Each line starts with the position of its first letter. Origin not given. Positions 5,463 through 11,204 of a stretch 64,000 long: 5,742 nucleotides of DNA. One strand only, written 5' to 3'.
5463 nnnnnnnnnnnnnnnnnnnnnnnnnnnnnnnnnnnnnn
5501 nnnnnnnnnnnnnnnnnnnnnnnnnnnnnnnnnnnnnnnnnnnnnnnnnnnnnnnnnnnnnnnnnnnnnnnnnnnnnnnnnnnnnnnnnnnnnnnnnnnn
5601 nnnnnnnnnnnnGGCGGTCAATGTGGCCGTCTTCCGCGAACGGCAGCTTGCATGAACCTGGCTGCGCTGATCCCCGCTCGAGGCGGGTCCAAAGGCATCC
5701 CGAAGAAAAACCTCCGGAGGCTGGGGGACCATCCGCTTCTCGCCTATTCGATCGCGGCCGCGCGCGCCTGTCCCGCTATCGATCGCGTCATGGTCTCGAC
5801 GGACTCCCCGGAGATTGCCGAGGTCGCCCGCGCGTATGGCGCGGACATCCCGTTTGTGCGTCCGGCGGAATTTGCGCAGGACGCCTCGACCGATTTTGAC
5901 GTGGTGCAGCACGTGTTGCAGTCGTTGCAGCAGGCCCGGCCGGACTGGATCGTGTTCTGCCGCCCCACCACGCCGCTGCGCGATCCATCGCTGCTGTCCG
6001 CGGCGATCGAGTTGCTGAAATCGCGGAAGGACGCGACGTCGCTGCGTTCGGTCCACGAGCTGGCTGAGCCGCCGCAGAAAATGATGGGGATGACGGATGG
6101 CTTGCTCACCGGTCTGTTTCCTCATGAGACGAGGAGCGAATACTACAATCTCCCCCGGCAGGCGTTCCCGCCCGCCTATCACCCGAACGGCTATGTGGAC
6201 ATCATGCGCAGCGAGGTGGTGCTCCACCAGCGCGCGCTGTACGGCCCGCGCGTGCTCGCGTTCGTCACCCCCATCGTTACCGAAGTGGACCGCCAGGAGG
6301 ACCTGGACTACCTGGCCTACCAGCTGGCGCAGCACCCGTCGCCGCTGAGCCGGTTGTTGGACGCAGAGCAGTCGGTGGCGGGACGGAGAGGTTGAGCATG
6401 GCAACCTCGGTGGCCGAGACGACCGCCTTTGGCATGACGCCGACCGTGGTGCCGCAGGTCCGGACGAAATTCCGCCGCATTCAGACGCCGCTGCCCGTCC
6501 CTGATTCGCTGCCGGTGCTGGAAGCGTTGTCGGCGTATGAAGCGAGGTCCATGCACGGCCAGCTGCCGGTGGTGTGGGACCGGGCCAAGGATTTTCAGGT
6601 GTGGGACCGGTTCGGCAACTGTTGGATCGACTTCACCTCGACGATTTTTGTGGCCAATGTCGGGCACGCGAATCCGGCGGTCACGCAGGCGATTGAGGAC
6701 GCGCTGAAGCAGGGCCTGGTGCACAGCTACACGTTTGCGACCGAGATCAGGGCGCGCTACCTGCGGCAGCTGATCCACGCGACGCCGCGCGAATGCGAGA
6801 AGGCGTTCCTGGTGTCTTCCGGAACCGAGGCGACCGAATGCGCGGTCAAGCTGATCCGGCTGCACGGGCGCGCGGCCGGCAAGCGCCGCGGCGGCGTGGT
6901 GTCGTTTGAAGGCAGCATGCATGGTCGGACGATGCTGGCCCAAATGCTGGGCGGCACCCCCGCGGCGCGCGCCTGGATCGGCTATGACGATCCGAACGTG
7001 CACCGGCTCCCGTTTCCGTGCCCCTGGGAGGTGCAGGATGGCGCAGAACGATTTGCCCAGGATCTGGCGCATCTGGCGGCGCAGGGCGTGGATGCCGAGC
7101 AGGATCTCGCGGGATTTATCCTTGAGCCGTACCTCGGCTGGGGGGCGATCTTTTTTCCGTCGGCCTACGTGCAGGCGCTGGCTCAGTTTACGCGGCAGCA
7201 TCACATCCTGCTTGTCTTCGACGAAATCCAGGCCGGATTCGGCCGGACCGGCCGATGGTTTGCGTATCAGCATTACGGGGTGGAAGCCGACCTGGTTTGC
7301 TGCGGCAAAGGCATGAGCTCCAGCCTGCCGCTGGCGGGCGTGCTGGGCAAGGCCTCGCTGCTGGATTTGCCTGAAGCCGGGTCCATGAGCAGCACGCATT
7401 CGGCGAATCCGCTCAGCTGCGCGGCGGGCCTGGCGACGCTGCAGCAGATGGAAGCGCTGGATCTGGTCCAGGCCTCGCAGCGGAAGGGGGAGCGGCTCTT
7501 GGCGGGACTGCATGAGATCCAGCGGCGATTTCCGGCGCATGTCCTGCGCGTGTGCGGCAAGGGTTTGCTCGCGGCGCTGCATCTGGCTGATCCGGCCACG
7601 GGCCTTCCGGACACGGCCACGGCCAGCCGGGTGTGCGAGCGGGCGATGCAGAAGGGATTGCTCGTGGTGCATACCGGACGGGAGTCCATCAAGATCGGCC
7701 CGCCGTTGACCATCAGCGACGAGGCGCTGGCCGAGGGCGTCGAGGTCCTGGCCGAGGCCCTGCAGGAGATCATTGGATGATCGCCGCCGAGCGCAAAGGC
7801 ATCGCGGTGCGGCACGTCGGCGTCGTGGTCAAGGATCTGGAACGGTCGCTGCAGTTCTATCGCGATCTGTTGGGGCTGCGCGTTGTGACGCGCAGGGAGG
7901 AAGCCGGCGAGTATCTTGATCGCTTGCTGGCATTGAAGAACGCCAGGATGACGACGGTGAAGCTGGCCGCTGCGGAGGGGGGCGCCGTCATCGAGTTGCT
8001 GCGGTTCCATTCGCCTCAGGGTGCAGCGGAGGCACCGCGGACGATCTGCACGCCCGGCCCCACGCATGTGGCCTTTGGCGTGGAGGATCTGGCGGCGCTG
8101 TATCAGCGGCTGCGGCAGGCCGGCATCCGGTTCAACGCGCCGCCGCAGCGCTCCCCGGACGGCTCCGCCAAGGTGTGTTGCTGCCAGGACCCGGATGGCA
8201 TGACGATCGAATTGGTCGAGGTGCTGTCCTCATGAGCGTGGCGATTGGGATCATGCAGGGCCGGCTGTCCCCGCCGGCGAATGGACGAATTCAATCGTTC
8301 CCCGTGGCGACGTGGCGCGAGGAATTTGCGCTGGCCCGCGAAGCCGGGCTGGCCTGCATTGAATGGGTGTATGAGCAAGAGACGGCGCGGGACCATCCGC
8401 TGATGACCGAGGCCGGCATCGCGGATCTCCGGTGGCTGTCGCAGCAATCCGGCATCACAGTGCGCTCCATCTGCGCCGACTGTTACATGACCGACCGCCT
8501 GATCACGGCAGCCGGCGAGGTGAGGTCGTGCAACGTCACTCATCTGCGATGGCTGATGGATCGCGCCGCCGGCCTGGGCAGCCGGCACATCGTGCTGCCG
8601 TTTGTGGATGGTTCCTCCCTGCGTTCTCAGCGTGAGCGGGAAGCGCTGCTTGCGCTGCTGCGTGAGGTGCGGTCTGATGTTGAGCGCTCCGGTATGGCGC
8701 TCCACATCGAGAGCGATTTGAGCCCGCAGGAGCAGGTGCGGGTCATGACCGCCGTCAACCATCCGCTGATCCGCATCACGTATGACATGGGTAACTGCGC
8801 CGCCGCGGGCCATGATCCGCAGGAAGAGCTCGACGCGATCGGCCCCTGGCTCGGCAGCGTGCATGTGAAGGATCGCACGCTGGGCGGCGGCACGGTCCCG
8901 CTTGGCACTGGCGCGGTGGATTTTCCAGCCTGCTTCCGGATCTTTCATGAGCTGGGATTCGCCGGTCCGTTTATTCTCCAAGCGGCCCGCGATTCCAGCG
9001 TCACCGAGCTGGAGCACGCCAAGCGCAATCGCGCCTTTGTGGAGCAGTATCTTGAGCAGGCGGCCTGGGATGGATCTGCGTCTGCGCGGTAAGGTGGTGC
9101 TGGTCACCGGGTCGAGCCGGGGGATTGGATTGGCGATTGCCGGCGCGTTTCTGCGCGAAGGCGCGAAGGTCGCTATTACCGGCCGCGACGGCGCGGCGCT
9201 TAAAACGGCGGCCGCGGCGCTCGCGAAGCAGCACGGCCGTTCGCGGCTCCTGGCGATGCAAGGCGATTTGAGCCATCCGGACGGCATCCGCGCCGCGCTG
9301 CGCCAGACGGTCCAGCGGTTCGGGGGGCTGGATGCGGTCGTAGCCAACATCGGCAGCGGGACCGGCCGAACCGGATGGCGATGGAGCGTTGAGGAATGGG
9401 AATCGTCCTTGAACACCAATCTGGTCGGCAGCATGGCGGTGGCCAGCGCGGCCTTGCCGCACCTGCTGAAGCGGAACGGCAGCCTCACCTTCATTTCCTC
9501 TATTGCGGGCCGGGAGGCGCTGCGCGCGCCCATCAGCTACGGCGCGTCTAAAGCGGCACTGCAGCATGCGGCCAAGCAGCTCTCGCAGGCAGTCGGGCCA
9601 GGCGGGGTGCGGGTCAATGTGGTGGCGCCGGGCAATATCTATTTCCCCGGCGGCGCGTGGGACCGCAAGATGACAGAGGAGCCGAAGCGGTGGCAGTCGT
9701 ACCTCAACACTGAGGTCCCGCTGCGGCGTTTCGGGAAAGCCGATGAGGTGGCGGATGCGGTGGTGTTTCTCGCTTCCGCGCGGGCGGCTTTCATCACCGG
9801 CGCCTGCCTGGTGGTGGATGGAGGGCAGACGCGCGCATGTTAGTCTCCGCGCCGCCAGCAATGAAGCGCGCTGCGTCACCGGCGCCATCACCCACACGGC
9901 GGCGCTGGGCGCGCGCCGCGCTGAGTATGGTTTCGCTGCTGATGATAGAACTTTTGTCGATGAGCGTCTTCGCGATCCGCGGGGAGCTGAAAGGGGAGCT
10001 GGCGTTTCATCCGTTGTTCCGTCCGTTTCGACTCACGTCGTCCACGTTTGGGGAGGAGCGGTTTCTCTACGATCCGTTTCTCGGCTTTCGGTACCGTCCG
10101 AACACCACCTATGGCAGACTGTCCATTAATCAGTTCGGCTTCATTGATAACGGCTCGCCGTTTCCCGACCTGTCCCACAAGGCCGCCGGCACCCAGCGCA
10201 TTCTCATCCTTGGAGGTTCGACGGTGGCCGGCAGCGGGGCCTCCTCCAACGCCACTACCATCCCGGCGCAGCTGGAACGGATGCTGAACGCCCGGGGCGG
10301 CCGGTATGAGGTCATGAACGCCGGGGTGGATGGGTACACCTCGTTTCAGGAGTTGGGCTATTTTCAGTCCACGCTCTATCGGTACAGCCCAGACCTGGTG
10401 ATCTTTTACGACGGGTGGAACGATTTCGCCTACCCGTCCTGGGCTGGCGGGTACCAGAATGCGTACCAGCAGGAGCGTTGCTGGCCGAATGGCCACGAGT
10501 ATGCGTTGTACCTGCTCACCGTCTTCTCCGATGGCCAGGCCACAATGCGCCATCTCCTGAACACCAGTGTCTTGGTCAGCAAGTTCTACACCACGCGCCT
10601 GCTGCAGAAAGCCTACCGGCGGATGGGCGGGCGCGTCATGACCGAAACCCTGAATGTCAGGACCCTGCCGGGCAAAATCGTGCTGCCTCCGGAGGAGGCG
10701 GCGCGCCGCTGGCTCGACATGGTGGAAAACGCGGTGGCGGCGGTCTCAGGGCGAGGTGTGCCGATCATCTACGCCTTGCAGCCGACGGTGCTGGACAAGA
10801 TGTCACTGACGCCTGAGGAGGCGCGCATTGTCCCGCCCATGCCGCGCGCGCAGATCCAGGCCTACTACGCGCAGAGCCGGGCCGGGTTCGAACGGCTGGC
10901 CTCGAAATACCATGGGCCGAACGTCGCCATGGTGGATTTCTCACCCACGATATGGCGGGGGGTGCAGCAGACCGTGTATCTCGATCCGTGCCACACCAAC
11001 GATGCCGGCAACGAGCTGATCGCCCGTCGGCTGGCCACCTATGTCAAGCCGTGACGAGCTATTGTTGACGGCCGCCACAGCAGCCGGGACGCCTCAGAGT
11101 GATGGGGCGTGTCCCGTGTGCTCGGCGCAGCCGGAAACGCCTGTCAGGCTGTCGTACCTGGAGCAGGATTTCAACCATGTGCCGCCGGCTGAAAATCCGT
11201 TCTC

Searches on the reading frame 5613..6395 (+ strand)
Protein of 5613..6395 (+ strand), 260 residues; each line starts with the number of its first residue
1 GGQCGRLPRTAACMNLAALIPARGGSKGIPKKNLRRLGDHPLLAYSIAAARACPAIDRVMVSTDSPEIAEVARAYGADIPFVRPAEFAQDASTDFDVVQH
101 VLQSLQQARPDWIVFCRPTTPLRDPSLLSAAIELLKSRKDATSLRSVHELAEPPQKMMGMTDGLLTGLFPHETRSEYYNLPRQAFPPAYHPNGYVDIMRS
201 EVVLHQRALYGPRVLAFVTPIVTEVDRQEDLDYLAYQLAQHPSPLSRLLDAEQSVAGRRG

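Call 44: search_protein_families(library=pfam, proteins=[window:5613-6395:+], max_evalue=0.0001)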
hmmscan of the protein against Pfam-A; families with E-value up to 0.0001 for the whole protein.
window:5613-6395:+ (260 aa): 2 families
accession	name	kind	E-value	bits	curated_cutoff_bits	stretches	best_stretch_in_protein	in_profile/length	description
PF02348.25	CTP_transf_3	-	6.4e-24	85.4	22.6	1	17-146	1-121/217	Cytidylyltransferase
PF12804.13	NTP_transf_3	-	9.1e-07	29.6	27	1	31-149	15-126/160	MobA-like NTP transferase domain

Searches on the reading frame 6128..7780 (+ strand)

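Call 44: search_protein_families(library=pfam, proteins=[window:6128-7780:+], max_evalue=0.0001)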
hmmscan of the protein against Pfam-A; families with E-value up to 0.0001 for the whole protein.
window:6128-7780:+ (550 aa): 1 family
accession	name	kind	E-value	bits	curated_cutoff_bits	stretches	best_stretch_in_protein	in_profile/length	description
PF00202.27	Aminotran_3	-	9e-89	298.4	30.5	1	143-545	6-403/403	Aminotransferase class-III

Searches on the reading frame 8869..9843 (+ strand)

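Call 44: search_protein_families(library=pfam, proteins=[window:8869-9843:+], max_evalue=0.0001)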
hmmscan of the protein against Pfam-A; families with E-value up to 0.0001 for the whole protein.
window:8869-9843:+ (324 aa): 4 families
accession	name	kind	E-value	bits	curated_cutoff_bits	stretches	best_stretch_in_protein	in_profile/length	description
PF13561.12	adh_short_C2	-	7.4e-53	180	27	1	83-321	5-236/236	Enoyl-(Acyl carrier protein) reductase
PF00106.31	adh_short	-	1.6e-42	145.7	26.6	1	75-257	1-182/195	short chain dehydrogenase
PF01370.27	Epimerase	-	7.2e-08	32.6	20.9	1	77-304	1-227/240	NAD dependent epimerase/dehydratase family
PF08659.16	KR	-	7.8e-08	32.9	22.6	1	77-240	3-165/180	KR domain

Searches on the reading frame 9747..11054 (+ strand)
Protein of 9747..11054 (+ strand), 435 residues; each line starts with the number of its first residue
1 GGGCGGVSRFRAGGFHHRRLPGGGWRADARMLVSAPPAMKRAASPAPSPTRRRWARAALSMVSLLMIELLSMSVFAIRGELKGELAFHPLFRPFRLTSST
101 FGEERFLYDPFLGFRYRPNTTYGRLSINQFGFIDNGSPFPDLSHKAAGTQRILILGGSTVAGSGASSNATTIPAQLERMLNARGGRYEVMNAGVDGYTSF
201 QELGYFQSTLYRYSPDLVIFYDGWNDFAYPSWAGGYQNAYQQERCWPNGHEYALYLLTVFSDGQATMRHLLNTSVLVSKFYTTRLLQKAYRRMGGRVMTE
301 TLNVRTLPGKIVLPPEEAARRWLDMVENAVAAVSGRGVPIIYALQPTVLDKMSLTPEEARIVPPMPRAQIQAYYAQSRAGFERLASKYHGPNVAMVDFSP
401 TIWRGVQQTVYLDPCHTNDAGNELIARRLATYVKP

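Call 45: search_protein_families(library=pfam, proteins=[window:9747-11054:+], max_evalue=0.0001)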
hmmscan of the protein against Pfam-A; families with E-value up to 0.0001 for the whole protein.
window:9747-11054:+ (435 aa): 3 families
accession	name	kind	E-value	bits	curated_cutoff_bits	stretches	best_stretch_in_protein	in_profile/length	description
PF13472.12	Lipase_GDSL_2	-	3e-14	54.4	32.9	1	155-423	2-177/178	GDSL-like Lipase/Acylhydrolase family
PF00657.28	Lipase_GDSL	-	5.4e-07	30.4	23.6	0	152-234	1-94/208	GDSL-like Lipase/Acylhydrolase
PF25182.1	NonGDSL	-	4.7e-05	23.2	80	1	145-226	23-106/220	Non-GDSL lipase-like family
